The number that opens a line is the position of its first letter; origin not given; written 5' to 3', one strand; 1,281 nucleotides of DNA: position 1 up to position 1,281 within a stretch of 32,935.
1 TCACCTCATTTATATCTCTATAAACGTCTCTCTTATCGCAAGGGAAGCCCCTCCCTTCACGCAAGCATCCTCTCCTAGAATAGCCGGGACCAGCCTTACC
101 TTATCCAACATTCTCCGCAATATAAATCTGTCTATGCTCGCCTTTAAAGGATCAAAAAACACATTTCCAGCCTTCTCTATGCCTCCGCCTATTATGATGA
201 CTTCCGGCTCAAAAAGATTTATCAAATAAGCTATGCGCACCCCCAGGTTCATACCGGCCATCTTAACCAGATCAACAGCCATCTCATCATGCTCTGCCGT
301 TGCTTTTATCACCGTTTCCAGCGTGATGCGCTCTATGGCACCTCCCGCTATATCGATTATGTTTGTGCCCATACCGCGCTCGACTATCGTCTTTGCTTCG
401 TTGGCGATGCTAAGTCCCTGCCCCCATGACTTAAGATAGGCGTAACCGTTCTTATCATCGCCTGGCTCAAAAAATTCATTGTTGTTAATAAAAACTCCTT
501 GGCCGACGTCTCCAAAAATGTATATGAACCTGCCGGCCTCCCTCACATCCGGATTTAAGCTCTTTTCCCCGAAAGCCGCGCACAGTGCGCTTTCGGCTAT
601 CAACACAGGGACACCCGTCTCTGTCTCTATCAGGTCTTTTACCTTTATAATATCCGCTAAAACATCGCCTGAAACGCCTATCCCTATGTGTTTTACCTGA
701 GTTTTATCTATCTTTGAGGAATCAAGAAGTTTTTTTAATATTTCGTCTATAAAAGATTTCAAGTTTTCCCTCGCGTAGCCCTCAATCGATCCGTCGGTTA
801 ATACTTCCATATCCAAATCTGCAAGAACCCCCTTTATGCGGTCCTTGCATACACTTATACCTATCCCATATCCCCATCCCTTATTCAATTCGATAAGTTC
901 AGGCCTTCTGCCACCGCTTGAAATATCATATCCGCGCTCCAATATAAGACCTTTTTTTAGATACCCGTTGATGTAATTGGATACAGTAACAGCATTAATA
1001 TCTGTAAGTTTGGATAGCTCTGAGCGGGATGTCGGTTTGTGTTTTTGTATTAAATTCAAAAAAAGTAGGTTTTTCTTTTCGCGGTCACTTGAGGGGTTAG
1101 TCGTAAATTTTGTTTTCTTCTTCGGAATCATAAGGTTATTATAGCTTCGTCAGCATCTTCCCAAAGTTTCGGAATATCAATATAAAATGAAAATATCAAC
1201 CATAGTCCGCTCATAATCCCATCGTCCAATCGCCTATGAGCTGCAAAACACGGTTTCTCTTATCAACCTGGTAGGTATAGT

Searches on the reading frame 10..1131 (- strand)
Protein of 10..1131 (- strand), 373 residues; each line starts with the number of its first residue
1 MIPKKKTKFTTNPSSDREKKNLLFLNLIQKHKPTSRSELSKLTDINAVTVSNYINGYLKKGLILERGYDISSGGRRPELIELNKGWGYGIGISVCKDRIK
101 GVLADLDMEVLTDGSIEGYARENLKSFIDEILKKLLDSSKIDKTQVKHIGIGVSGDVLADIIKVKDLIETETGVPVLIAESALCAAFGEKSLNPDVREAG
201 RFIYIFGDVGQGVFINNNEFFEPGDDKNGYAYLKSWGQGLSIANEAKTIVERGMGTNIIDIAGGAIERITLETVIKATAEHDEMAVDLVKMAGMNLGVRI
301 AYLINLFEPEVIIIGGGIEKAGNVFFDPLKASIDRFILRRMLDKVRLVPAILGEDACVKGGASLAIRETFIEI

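Call 47: search_protein_families(library=pfam, proteins=[window:10-1131:-])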
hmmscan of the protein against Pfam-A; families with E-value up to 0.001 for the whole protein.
window:10-1131:- (373 aa): 1 family
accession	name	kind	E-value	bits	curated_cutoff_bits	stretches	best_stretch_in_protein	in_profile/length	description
PF00480.26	ROK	-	3.6e-20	73.1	22.9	1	261-367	187-293/294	ROK family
